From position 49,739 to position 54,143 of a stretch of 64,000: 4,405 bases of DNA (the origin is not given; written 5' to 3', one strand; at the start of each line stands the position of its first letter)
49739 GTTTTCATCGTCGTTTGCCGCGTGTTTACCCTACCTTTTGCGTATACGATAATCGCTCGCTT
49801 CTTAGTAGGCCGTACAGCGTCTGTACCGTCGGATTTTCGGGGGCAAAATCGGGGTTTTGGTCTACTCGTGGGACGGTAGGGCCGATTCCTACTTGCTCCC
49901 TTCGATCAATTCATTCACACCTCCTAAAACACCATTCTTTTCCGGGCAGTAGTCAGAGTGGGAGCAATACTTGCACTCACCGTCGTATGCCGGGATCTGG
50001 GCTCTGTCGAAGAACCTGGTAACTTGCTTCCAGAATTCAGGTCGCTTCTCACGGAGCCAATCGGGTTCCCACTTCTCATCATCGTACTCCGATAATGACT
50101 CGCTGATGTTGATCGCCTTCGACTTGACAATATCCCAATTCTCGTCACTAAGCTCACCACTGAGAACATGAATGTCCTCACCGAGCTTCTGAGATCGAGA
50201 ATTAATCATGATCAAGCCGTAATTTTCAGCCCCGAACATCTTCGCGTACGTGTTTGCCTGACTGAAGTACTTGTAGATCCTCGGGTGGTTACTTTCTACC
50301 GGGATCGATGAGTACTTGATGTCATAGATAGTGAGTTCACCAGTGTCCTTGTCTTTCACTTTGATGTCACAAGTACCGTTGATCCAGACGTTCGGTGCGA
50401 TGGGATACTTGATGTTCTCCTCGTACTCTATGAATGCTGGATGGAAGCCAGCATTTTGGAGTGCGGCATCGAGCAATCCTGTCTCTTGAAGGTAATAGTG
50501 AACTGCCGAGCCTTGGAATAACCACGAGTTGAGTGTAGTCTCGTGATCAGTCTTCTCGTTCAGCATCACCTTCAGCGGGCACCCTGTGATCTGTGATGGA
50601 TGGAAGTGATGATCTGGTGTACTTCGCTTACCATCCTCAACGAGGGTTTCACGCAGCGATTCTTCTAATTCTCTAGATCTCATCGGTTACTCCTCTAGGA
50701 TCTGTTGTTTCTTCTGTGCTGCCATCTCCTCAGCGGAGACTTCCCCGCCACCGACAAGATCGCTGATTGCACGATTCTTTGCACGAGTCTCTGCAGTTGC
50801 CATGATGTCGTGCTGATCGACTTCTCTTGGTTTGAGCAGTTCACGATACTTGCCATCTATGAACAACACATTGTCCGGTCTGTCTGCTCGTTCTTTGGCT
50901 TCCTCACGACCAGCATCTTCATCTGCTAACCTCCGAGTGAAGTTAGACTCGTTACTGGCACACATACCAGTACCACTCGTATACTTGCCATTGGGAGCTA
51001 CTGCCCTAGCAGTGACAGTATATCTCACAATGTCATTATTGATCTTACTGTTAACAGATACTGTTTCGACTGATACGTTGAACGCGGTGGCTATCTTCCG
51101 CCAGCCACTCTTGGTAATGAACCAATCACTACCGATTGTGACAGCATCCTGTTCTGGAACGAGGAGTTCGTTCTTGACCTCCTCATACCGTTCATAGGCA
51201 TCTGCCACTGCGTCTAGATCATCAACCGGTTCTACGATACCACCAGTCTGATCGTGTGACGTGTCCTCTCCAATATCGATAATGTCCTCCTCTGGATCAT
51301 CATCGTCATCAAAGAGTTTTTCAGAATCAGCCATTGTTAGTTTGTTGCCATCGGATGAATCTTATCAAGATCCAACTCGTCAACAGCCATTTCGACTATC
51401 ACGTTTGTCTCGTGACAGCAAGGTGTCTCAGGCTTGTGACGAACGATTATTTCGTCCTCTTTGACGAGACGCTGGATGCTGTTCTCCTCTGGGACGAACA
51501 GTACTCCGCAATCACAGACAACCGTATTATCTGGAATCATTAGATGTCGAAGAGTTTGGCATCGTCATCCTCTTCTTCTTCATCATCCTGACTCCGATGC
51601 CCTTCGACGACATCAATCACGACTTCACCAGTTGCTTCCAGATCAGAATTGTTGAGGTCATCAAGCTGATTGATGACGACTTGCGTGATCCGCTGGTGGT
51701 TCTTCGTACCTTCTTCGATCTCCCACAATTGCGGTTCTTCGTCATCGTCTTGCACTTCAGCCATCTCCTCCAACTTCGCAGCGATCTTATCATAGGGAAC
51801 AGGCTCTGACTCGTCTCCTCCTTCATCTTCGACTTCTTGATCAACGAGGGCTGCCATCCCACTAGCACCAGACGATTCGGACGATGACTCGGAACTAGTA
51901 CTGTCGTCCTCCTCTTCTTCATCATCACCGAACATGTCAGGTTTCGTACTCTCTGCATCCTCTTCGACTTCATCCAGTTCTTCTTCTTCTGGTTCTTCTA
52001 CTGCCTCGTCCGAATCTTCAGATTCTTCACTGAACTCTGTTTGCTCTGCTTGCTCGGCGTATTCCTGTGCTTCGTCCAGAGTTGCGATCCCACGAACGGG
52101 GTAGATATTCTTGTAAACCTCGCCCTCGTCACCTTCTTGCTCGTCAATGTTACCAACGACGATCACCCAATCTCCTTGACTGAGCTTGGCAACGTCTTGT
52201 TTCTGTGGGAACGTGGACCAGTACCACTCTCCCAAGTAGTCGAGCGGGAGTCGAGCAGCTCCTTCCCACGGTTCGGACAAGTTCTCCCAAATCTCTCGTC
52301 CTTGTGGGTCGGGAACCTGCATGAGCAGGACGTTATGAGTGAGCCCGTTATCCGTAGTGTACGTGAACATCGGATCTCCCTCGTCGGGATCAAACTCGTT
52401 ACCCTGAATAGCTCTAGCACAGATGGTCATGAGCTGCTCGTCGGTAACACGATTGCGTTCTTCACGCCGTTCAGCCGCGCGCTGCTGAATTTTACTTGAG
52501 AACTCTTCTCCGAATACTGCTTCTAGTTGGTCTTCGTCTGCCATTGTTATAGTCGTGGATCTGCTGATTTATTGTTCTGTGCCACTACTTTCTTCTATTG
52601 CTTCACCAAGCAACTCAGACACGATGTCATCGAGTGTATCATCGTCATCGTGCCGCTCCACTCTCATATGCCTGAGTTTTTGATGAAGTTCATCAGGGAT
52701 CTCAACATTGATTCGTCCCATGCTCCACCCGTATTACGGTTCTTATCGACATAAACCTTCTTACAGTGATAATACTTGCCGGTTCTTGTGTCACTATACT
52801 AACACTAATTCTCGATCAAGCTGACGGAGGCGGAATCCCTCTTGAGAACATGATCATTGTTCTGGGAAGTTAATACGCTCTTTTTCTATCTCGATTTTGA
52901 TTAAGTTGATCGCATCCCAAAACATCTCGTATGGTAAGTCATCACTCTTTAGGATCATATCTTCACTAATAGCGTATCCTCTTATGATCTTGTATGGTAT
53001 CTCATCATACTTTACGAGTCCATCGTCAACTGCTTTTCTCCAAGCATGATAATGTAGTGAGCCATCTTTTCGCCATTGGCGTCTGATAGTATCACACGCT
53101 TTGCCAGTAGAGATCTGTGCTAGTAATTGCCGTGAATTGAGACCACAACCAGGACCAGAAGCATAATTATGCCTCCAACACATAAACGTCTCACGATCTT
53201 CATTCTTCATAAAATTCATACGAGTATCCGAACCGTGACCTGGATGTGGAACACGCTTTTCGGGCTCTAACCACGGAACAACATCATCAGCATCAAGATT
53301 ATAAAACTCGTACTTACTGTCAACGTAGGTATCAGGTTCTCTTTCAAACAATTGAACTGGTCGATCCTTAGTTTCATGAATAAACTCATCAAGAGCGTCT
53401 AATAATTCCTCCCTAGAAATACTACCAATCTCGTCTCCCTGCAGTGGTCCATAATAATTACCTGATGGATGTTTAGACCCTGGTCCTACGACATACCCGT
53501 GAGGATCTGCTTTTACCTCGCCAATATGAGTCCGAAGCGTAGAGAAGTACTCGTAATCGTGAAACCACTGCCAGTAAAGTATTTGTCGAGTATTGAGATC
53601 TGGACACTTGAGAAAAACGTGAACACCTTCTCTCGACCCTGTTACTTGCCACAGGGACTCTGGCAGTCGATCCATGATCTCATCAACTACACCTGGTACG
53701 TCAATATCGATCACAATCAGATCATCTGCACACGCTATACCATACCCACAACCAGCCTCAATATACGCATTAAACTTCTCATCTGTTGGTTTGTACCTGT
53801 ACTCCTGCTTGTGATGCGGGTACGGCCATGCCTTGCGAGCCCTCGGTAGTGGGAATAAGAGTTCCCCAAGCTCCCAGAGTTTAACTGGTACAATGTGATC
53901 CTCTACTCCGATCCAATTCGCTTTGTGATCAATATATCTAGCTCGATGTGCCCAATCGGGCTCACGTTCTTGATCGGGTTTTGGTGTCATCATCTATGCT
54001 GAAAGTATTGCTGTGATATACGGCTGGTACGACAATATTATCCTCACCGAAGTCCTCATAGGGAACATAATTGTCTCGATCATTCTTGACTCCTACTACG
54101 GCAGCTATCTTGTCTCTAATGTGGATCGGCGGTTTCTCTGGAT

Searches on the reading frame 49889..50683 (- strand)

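Call 11: search_protein_families(library=pfam, proteins=[window:49889-50683:-], max_evalue=0.01)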
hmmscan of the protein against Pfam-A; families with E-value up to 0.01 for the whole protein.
window:49889-50683:- (264 aa): 1 family
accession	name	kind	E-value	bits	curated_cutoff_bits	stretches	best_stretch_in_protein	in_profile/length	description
PF12705.13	PDDEXK_1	-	6.9e-07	29.9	22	1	75-247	105-247/247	PD-(D/E)XK nuclease superfamily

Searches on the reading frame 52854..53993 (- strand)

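Call 11: search_protein_families(library=pfam, proteins=[window:52854-53993:-], max_evalue=0.01)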
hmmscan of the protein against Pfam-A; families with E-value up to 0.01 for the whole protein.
window:52854-53993:- (379 aa): 1 family
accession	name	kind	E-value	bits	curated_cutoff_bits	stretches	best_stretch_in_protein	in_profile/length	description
PF09250.16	Prim-Pol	-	1.6e-09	38.8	22.8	1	46-187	11-150/158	Bifunctional DNA primase/polymerase, N-terminal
